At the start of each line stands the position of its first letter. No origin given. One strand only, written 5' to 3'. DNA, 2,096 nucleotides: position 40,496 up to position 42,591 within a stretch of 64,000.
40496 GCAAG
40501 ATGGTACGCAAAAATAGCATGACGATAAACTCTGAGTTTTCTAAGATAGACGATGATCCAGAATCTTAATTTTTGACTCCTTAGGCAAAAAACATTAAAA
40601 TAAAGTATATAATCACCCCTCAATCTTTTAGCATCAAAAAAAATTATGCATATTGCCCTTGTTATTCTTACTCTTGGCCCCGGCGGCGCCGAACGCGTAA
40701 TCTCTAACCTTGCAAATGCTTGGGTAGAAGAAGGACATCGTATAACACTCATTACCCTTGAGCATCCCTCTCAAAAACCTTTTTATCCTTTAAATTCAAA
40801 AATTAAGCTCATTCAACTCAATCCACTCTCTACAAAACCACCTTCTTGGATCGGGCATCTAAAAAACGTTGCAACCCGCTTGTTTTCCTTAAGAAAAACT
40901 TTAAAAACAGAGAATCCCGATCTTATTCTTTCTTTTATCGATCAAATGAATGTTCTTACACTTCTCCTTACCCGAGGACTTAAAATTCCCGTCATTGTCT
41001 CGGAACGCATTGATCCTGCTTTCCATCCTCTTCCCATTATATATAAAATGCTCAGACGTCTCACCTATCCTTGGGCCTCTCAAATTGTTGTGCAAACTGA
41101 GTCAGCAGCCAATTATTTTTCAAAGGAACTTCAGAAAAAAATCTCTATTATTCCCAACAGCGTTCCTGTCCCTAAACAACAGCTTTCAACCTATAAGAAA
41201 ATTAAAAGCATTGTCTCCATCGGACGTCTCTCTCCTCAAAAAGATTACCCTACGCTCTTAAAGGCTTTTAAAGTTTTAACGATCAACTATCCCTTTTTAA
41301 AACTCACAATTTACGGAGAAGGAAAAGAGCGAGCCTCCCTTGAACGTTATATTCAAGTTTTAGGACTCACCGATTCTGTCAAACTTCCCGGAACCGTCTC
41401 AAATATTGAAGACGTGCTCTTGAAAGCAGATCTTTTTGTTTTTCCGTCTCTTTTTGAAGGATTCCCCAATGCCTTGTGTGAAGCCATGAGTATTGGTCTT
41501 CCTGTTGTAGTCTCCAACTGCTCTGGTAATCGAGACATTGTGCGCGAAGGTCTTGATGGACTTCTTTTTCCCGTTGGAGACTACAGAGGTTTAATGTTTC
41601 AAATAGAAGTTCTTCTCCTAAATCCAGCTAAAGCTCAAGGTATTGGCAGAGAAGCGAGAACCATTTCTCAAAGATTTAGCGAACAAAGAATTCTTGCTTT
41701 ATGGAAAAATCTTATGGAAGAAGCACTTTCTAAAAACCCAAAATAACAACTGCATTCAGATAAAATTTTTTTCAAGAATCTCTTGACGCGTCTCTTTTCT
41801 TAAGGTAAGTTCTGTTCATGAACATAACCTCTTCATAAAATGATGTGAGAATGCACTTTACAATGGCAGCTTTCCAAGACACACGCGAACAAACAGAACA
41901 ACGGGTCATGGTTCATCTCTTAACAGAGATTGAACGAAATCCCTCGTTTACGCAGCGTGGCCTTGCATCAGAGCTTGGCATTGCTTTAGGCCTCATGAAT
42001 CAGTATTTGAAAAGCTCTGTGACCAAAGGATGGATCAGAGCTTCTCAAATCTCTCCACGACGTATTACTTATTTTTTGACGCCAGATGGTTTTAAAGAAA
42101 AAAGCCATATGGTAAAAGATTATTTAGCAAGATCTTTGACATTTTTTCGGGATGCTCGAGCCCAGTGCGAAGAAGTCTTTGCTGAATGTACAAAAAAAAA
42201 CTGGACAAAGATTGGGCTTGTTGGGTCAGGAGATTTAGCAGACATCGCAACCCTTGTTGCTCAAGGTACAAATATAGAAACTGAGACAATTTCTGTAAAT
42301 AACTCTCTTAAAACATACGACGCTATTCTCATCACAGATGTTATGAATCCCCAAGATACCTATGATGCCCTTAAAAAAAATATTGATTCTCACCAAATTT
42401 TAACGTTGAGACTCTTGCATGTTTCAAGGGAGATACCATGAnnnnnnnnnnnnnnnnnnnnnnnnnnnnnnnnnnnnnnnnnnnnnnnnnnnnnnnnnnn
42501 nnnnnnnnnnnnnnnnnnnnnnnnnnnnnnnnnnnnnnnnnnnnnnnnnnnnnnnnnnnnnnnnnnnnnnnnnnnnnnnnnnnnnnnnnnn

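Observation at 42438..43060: RfaH-like antiterminator immediately upstream of the polysaccharide cluster, with a hairpin plus ops/JUMPstart-like element in the 119-nt leader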

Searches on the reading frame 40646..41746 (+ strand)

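Call 3: search_protein_families(library=pfam, proteins=[window:40646-41746:+], max_evalue=0.01)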
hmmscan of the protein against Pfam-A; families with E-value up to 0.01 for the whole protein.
window:40646-41746:+ (366 aa): 6 families
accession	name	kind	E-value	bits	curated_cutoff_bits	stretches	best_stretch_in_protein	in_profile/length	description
PF00534.26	Glycos_transf_1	-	1.6e-36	125.9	26.4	1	178-338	7-170/172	Glycosyl transferases group 1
PF13692.12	Glyco_trans_1_4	-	2e-32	112.8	27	1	187-324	2-140/142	Glycosyl transferases group 1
PF13439.12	Glyco_transf_4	-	1.7e-17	64.4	28.5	1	12-173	1-166/170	Glycosyltransferase Family 4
PF13579.12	Glyco_trans_4_4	-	3e-13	50.8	29.7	1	13-160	1-144/158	Glycosyl transferase 4-like domain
PF20706.3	GT4-conflict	-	1.6e-08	34.4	26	1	183-304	194-325/385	Family 4 Glycosyltransferase in conflict systems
PF03033.26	Glyco_transf_28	-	0.0082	16.7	26.2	0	6-121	2-119/139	Glycosyltransferase family 28 N-terminal domain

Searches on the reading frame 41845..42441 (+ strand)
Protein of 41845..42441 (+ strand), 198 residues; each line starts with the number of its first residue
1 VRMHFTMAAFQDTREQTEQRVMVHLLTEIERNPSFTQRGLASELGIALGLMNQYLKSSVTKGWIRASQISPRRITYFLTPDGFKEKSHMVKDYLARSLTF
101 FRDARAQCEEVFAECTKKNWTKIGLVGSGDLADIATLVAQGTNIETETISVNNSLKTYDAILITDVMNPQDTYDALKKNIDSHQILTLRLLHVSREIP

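Call 3: search_protein_families(library=pfam, proteins=[window:41845-42441:+], max_evalue=0.01)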
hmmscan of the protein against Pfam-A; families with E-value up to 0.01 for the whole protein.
window:41845-42441:+ (198 aa): 2 families
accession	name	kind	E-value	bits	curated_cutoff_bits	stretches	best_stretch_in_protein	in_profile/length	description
PF13412.12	HTH_24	-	0.00022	21.2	21.9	1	25-65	8-48/48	Winged helix-turn-helix DNA-binding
PF12802.13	MarR_2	-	0.0024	18.4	27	1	24-66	9-52/61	MarR family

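Call 4: search_protein_families(library=ncbifam, proteins=[window:41845-42441:+], max_evalue=0.01)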
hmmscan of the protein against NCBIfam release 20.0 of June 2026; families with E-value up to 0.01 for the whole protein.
window:41845-42441:+ (198 aa): 1 family
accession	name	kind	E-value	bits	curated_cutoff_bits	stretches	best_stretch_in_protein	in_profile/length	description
TIGR04176.1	MarR_EPS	equivalog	4.4e-17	62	88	1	19-114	3-102/105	MarR family EPS-associated transcriptional regulator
